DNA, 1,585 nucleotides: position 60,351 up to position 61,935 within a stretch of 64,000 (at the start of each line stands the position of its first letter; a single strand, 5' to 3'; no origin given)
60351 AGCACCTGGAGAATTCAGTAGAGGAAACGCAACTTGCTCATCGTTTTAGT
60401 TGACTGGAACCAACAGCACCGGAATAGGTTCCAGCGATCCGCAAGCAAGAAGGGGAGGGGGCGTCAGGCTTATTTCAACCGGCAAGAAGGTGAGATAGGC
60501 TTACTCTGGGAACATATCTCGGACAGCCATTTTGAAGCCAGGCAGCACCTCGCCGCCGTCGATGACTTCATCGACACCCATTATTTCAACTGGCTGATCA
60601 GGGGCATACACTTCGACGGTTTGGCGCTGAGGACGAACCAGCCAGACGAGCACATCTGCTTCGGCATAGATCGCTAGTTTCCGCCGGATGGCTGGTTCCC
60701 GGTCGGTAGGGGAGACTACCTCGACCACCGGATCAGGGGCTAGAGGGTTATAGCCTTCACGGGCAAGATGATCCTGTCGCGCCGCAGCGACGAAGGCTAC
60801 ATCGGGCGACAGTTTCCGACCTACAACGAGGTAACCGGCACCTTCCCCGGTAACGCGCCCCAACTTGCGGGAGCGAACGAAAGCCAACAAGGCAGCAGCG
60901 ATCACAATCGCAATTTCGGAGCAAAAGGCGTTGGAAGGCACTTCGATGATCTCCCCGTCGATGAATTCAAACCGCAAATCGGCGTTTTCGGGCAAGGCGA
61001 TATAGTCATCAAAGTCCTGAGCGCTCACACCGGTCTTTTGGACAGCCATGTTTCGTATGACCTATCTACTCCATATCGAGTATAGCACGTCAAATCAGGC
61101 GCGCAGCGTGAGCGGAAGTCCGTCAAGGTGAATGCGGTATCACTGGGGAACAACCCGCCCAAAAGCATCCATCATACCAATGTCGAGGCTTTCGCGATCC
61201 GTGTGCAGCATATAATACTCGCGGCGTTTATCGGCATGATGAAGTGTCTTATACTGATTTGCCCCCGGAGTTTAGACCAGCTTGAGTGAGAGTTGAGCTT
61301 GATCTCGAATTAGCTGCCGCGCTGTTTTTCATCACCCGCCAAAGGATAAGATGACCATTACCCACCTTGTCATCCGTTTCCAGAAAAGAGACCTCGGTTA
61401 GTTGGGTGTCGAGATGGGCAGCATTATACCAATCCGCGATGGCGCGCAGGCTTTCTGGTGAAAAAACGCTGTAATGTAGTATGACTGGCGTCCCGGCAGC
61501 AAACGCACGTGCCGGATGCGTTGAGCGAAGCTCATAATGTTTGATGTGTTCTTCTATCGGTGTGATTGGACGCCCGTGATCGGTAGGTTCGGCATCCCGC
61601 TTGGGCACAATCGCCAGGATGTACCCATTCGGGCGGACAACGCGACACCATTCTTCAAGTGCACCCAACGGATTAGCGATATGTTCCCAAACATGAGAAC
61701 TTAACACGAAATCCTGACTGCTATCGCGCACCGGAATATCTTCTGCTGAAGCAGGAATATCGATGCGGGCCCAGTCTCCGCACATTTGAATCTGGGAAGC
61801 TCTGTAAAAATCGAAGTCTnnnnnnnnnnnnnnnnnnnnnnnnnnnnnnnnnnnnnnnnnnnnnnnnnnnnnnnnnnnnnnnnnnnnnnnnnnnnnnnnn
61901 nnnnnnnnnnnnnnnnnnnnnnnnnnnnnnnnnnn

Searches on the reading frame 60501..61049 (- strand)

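Call 15: search_protein_families(library=pfam, proteins=[window:60501-61049:-], max_evalue=0.01)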
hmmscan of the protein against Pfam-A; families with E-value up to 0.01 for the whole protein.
window:60501-61049:- (182 aa): 1 family
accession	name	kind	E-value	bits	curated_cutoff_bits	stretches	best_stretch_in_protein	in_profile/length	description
PF05685.18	Uma2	-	1.3e-30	106.6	27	1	13-176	1-171/172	Putative restriction endonuclease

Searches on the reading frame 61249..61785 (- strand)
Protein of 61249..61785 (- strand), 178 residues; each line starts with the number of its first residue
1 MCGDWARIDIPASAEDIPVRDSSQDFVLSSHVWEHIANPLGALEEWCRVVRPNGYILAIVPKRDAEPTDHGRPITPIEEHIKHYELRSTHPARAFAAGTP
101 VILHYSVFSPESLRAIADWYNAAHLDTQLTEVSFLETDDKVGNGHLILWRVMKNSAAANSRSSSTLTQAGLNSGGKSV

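Call 15: search_protein_families(library=pfam, proteins=[window:61249-61785:-], max_evalue=0.01)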
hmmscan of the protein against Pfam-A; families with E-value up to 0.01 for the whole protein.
window:61249-61785:- (178 aa): 5 families
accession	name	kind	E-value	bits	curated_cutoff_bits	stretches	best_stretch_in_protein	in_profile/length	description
PF08241.18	Methyltransf_11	-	1.3e-11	45.4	21.2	1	11-57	48-94/95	Methyltransferase domain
PF13489.12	Methyltransf_23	-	3.6e-08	33.8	27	1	14-118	72-155/164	Methyltransferase domain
PF13649.12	Methyltransf_25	-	0.00022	22.3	27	1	12-54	53-97/97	Methyltransferase domain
PF13847.12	Methyltransf_31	-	0.00027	21.1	27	1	13-62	62-113/145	Methyltransferase domain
PF08242.18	Methyltransf_12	-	0.0027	18.9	30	1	16-56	57-98/98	Methyltransferase domain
